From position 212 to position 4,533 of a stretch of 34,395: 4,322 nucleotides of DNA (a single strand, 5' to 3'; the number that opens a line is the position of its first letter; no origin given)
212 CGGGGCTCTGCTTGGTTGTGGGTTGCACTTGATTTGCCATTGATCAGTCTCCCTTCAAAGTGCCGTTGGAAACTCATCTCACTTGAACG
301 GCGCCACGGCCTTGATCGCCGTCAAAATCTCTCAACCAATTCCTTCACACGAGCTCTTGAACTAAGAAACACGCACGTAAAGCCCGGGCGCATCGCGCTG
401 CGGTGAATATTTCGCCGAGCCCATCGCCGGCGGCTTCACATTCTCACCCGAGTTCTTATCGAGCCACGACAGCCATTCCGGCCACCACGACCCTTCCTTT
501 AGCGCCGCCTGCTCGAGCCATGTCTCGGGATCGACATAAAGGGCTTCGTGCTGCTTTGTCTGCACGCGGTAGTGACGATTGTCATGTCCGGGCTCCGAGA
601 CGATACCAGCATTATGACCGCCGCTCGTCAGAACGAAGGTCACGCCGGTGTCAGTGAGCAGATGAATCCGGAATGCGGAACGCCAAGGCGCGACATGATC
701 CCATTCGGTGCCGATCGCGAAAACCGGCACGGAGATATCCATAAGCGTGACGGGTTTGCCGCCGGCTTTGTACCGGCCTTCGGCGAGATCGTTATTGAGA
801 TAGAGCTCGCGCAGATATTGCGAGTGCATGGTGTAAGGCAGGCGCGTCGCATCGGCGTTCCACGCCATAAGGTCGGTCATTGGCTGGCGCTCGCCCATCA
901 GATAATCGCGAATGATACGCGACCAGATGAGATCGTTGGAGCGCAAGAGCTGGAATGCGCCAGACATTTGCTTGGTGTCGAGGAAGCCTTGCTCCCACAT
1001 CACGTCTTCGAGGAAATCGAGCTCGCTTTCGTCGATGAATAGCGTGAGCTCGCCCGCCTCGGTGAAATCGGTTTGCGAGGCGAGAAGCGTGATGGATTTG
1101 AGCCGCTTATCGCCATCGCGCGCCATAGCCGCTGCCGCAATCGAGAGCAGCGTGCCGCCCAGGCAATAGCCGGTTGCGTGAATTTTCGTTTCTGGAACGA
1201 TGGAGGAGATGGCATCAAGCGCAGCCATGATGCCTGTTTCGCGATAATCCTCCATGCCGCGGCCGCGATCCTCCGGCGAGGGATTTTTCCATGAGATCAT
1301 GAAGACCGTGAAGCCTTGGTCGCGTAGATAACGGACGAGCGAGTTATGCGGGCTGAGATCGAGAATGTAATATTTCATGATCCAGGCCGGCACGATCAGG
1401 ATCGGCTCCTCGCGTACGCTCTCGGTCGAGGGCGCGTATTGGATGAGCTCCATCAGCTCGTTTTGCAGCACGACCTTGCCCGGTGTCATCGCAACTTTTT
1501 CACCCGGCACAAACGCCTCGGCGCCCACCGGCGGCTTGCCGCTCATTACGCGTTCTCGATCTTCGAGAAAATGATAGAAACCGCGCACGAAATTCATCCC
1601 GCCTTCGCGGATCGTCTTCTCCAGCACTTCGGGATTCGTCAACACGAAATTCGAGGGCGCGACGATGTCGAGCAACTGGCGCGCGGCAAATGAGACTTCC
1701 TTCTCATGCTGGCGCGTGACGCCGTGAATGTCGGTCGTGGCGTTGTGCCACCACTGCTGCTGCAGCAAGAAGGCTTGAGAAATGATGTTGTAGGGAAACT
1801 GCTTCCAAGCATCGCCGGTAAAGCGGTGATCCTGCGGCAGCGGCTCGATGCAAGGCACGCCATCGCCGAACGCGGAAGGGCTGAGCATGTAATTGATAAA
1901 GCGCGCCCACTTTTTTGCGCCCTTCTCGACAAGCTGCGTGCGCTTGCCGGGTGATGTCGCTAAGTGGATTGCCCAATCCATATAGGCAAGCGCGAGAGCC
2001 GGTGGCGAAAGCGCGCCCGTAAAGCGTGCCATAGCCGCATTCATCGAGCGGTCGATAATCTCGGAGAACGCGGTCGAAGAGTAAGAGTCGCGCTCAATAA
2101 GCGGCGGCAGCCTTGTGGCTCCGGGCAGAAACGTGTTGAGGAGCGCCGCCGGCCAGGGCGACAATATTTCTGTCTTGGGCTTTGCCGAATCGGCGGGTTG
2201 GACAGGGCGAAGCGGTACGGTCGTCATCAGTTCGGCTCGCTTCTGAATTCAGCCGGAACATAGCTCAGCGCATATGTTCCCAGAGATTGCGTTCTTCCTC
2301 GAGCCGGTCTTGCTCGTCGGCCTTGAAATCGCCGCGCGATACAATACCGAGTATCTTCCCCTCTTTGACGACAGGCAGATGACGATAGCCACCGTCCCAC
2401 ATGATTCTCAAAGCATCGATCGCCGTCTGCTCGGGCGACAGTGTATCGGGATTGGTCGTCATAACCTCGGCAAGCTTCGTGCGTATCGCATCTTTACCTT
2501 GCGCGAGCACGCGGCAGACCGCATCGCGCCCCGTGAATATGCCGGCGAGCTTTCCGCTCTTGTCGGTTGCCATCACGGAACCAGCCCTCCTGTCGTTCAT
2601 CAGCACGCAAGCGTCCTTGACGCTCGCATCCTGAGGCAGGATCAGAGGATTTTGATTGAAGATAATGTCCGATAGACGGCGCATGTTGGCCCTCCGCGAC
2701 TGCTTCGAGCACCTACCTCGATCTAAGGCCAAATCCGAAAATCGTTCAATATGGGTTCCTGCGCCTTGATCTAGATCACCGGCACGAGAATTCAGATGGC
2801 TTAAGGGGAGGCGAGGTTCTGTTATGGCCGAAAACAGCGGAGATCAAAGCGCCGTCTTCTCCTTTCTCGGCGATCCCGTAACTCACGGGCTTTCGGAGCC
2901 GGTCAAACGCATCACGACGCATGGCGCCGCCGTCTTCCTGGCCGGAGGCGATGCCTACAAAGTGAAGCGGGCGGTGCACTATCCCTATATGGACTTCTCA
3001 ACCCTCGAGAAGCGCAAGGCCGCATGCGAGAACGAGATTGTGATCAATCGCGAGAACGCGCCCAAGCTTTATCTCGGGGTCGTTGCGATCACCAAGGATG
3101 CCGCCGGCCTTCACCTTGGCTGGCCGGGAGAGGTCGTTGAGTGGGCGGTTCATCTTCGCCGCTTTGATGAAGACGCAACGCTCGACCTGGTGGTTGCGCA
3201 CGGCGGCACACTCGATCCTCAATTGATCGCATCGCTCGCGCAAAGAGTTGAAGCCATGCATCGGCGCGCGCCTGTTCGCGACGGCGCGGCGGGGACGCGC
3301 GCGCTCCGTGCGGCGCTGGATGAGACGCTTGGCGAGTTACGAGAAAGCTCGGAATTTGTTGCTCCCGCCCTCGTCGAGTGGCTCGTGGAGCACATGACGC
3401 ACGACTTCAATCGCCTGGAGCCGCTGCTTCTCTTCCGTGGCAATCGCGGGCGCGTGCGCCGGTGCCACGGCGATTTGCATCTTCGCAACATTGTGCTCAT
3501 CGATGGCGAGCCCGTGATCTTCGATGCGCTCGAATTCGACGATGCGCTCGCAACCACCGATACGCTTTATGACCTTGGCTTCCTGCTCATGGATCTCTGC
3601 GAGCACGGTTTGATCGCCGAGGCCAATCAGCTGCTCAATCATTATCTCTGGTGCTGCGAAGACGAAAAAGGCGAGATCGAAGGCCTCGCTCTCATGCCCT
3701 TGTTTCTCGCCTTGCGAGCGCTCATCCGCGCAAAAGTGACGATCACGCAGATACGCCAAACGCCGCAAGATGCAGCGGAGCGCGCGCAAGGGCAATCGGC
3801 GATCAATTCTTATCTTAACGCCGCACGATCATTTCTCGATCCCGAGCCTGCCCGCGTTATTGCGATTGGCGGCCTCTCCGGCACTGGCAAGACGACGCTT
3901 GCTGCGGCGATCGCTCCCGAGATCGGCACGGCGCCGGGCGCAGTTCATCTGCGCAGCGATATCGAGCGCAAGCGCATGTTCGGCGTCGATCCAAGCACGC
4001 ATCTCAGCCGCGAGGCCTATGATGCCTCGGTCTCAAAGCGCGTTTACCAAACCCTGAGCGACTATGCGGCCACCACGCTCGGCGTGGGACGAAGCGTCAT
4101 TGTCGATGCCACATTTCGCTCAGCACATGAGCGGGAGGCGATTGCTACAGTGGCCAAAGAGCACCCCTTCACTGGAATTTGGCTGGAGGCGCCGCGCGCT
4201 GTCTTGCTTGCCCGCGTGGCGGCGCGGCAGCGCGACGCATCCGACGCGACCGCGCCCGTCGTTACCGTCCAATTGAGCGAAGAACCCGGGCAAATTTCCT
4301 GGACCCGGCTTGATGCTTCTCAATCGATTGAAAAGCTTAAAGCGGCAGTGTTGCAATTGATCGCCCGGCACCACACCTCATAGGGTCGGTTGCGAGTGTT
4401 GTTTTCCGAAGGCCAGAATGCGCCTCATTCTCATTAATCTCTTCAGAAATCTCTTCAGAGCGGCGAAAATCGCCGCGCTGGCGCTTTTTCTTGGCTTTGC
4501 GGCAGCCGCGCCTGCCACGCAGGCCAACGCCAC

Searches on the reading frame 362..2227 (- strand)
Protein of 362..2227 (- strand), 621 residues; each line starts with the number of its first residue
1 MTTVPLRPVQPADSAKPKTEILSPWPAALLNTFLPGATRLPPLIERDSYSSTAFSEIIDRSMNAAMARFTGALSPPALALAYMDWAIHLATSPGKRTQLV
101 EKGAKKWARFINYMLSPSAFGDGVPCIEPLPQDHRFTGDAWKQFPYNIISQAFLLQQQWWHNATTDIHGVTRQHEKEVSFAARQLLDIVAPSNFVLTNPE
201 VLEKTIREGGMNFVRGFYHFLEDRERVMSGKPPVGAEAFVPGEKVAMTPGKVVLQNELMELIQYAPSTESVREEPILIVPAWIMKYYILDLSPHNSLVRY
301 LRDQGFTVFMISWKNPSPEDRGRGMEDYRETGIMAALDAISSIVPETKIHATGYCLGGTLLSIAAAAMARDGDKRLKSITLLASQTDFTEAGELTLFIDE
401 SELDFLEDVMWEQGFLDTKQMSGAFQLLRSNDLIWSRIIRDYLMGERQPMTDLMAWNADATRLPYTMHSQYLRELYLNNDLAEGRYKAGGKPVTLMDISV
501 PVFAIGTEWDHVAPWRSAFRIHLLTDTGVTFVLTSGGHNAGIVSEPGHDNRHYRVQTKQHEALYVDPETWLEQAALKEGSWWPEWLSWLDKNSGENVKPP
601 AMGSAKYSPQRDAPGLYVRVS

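Call 8: search_protein_families(library=pfam, proteins=[window:362-2227:-], max_evalue=0.001)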
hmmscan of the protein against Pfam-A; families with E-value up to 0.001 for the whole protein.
window:362-2227:- (621 aa): 3 families
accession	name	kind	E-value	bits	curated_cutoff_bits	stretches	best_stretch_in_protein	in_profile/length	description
PF07167.19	PhaC_N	-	9.2e-57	191.9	23.7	1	132-301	1-173/173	Poly-beta-hydroxybutyrate polymerase (PhaC) N-terminus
PF12551.13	PHBC_N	-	4.4e-18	65.2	25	1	55-95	3-43/43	Poly-beta-hydroxybutyrate polymerase N terminal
PF00561.26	Abhydrolase_1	-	2.6e-11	44.1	25.8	1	275-518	2-218/245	alpha/beta hydrolase fold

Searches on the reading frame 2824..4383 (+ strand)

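Call 8: search_protein_families(library=pfam, proteins=[window:2824-4383:+], max_evalue=0.001)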
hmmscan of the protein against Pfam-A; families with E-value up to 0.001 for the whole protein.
window:2824-4383:+ (519 aa): 5 families
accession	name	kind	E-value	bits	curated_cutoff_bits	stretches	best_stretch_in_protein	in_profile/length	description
PF13671.12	AAA_33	-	1.2e-26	94.1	27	1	345-480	1-133/143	AAA domain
PF06414.18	Zeta_toxin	-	1.1e-07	31.9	22.3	1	341-446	14-119/199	Zeta toxin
PF01636.29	APH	-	1.3e-07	32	23.2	1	131-275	93-230/239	Phosphotransferase enzyme family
PF13191.12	AAA_16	-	3.2e-07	31.4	32.6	0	332-374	14-55/167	AAA ATPase domain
PF13238.12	AAA_18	-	3.3e-06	28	29.4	1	346-470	1-113/128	AAA domain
